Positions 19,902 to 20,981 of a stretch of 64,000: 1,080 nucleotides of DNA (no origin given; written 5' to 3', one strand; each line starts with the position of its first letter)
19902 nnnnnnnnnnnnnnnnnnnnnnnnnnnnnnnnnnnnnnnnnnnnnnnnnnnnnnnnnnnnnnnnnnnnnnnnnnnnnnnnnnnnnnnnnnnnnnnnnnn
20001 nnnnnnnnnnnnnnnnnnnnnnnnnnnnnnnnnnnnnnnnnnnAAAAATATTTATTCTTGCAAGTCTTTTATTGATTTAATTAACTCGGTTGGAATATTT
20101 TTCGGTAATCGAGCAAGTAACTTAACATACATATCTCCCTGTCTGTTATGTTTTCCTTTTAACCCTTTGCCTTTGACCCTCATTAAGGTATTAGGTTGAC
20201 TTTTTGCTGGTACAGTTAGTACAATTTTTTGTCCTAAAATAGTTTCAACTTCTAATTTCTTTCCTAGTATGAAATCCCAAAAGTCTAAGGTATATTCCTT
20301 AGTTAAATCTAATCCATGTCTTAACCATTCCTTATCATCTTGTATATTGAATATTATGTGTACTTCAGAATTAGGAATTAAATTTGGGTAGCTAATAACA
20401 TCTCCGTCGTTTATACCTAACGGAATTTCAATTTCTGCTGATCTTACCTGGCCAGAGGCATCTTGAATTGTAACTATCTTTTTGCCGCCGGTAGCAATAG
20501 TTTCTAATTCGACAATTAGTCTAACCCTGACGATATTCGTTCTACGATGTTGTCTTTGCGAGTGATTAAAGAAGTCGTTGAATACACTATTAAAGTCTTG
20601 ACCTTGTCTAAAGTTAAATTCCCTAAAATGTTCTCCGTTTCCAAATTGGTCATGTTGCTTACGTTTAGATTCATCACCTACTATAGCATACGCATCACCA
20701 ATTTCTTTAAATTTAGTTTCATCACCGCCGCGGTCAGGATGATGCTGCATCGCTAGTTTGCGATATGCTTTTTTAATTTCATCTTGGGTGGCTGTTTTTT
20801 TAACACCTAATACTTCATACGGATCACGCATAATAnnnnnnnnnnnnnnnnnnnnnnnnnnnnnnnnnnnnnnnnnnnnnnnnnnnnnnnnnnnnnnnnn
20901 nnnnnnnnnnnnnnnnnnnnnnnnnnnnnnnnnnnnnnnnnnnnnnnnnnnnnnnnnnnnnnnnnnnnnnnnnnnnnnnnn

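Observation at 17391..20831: ClpA-like unfoldase and J-domain protein encoded side by side (plus a GroES-like gene at 32451..32876)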

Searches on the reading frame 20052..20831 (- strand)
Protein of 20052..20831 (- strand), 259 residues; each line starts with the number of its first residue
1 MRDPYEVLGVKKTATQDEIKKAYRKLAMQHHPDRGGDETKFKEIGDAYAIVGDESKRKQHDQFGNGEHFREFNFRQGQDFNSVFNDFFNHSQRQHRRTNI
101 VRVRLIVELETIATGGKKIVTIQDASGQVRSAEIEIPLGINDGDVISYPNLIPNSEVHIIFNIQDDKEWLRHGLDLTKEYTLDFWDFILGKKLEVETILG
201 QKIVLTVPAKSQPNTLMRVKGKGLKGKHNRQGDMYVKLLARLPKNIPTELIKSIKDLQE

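Call 4: search_protein_families(library=pfam, proteins=[window:20052-20831:-], max_evalue=0.01)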
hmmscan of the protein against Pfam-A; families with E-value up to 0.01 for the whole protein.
window:20052-20831:- (259 aa): 2 families
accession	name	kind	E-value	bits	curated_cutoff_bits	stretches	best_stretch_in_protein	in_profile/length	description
PF01556.23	DnaJ_C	-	1.2e-22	81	26.6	1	101-243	1-152/152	DnaJ C terminal domain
PF00226.36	DnaJ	-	3.6e-22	78.7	27.8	1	3-61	1-63/63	DnaJ domain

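Call 8: search_dna_similar(query=window:20052-20831:-, collection=phages, mode=protein, max_rows=30)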
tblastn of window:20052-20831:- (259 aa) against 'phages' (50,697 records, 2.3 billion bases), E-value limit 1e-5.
Records with a match: 55; places in all: 59; records where one place covers at least 80% of the query: 18.
Best place of each record, by identity: <60% 55.
By first word of the organism name: Prevotella 15; uncultured 9; Acinetobacter 4; Salmonella 3; Bacteriophage 3; Bacillus 3; Listeria 2; Agrobacterium 2; Tetrasphaera 2; Brevundimonas 2; and 9 more.
By host as written in the record: - 16; Prevotella sp. 15; Listeria monocytogenes 2; Agrobacterium tumefaciens C58 2; Salmonella enterica subsp. enterica serovar Kentucky 2; Tetrasphaera jenkinsii 2; Brevundimonas pondensis LVF1 2; Alteromonas confluentis DSSK2-12 2; and 11 more.
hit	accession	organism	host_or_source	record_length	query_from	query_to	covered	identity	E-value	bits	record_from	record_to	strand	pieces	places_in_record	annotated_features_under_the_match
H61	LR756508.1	uncultured phage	metagenomic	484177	1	250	97%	31.0%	6e-28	117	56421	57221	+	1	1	record has no annotation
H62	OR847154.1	Listeria phage LM 4-11-1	Listeria monocytogenes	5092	2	259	88%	32.7%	3e-12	128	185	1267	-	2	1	record has no annotation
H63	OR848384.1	Listeria phage LM 4-14-1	Listeria monocytogenes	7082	2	259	88%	32.7%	3e-12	128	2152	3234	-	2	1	record has no annotation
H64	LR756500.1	uncultured phage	metagenomic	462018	5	249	95%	30.3%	4e-22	100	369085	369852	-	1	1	record has no annotation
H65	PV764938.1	Sinorhizobium phage Phosso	Sinohrizobium meliloti NRRL L-50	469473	5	244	93%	29.8%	2e-29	122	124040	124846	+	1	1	chaperonin DnaJ-like protein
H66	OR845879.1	Escherichia phage ECO95 1-6-1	Escherichia coli O157:H7 ATCC 43895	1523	2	259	100%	27.4%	3e-26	111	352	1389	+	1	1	record has no annotation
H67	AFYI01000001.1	Salmonella enterica subsp. enterica serovar Infantis str. ...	Homo sapiens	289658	2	259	100%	27.4%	8e-26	111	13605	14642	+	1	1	chaperone protein DnaJ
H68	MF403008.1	Agrobacterium phage Atu_ph07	Agrobacterium tumefaciens C58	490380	3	238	91%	29.1%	2e-28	119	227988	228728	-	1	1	chaperone protein DnaJ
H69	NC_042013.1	Agrobacterium phage Atu_ph07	Agrobacterium tumefaciens C58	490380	3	238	91%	29.1%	2e-28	119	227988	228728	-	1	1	chaperone protein DnaJ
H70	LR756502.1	uncultured phage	metagenomic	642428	2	249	96%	27.6%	6e-25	108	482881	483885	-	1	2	record has no annotation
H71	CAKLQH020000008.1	Acinetobacter phage MD-2021a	not known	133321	2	241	93%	28.5%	4e-16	83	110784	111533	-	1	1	dnaJ: chaperone protein DnaJ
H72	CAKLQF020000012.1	Acinetobacter phage MD-2021a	not known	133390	2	241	93%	28.5%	4e-16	83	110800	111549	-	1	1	dnaJ: chaperone protein DnaJ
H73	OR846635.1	Enterococcus phage Efs 1-1-1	Enterococcus faecalis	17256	2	249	72%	35.2%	2e-11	126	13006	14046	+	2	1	record has no annotation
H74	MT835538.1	Bacteriophage sp.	human fecal samples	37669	5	259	98%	25.6%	7e-20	94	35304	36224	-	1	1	record has no annotation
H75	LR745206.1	uncultured phage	metagenomic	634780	2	249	96%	25.9%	2e-21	99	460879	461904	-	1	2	record has no annotation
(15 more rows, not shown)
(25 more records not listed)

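Call 17: search_protein_families(library=phrogs, max_evalue=0.001, proteins=[window:20052-20831:-])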
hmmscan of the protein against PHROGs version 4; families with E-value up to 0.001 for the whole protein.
window:20052-20831:- (259 aa): 8 families
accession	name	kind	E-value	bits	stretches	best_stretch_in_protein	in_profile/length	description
phrog_14336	-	unknown function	2e-43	150.1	2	2-123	4-141/363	-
phrog_9210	-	unknown function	3.5e-10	40.9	1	2-50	149-198/204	-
phrog_13942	-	unknown function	7.4e-10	39.6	1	6-64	19-78/336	-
phrog_15863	-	unknown function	3.1e-09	37.6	1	13-90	153-229/312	-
phrog_2778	-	unknown function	6.5e-08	33.6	1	4-72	37-107/239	-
phrog_31004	-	unknown function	9e-08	33.5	1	5-48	4-51/156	-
phrog_11153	-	unknown function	1.7e-05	25.6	1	5-41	8-44/337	-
phrog_7739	-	unknown function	0.0003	20.2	1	4-53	11-60/565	-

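Call 65: search_solved_structures(query=window:20052-20831:-, show_alignments=1)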
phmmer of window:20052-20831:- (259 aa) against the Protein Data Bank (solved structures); distinct sequences matched with E-value up to 0.001: 71 (the best 60 are shown).
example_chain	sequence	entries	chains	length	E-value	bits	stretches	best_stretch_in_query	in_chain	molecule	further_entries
6psi_A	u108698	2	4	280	2e-27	99.8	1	2-249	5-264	Chaperone protein DnaJ 2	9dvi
4j80_A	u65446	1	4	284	6.8e-26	94.8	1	2-249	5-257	Chaperone protein DnaJ 2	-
3lz8_A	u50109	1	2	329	5.9e-22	81.9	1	2-243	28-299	Putative chaperone DnaJ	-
1bq0_A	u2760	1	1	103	5e-18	69.1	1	2-89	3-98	DNAJ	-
5nro_B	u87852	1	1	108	6.3e-18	68.7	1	2-89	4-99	Chaperone protein DnaJ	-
1xbl_A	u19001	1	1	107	6.5e-18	68.7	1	2-89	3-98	DNAJ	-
6jzb_A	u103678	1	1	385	4.4e-17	66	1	5-66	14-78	Chaperone protein DnaJ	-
7zhs_A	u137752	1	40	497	1.1e-16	64.7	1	5-66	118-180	Ubiquitin-like protein SMT3,DnaJ homolog subfamily A member 2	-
8e2o_A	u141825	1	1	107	1.9e-16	63.9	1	5-96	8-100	Isoform 2 of DnaJ homolog subfamily A member 1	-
1bqz_A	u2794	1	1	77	2.3e-16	63.6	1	2-66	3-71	DNAJ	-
2ctp_A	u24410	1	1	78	5.5e-16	62.4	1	3-67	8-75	DnaJ homolog subfamily B member 12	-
2lo1_A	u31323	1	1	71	1.5e-15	60.9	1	5-64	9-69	DnaJ homolog subfamily A member 1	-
4j7z_A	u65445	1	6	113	2.3e-15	60.3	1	2-68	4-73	Chaperone protein DnaJ 2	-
9dyv_A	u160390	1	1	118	2.6e-15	60.2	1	2-68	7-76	Chaperone protein DnaJ 2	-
2m6y_A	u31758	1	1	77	7.5e-15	58.7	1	5-62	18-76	DnaJ homolog subfamily A member 1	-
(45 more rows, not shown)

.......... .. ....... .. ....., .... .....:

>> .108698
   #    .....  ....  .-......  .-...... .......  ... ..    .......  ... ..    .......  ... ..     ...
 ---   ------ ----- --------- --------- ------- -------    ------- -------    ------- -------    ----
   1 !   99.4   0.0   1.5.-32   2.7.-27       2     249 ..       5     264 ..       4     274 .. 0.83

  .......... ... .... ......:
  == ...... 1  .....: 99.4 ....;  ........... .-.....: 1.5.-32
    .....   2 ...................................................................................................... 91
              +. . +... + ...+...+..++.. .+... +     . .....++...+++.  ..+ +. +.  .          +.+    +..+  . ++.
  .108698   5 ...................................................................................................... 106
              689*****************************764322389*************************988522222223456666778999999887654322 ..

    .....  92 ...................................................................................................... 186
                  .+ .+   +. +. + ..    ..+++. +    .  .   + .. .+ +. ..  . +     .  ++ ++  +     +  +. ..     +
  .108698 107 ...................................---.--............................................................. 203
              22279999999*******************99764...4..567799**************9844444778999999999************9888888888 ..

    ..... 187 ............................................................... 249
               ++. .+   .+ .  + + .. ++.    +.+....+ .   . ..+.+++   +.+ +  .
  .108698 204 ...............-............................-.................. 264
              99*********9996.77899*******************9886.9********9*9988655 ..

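Call 78: search_protein_families(library=ncbifam, max_evalue=0.001, proteins=[window:20052-20831:-])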
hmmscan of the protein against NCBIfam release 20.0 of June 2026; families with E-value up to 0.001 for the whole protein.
window:20052-20831:- (259 aa): 13 families
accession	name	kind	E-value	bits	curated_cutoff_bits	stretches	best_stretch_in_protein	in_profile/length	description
TIGR02349.1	DnaJ_bact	equivalog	2.5e-46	158.7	377.2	2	4-123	2-141/354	molecular chaperone DnaJ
NF008035.0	PRK10767.1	subfamily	1.6e-41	142.6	338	2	2-123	4-139/374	molecular chaperone DnaJ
NF010874.0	PRK14281.1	equivalog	5.1e-35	121.3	619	2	2-65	3-70/397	chaperone protein DnaJ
NF010894.0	PRK14301.1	equivalog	6.8e-33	114.2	548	2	2-96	4-109/373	chaperone protein DnaJ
NF010892.0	PRK14299.1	equivalog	1.7e-32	112.8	392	1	2-249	4-275/291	chaperone protein DnaJ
NF010872.0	PRK14279.1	equivalog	4.8e-28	98.4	556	2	2-72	9-86/394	molecular chaperone DnaJ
NF010871.0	PRK14278.1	equivalog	2.2e-27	95.9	502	2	2-125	3-139/378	molecular chaperone DnaJ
NF007618.0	PRK10266.1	equivalog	7.5e-27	94.6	403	1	2-244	4-277/306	curved DNA-binding protein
NF010885.0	PRK14292.1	equivalog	6.5e-26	91.2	585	2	2-88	2-95/371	chaperone protein DnaJ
NF037946.1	terminal_TopJ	equivalog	5.8e-22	78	300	1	2-93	5-96/810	terminal organelle assembly protein TopJ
TIGR03835.1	termin_org_DnaJ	equivalog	2.7e-15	55.9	512.25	1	2-91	2-91/871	terminal organelle assembly protein TopJ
NF006948.0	PRK09430.1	equivalog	6.1e-09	35.9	162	1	2-34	200-232/267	co-chaperone DjlA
NF050028.1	CldAdptActJ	equivalog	1e-08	35.6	150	1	2-34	2-34/93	cold adaptation protein ActJcold adaptation protein ActJ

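Call 81: search_protein_families(library=padloc, max_evalue=0.001, proteins=[window:20052-20831:-])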
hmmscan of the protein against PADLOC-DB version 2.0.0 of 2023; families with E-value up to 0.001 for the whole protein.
window:20052-20831:- (259 aa): 0 families
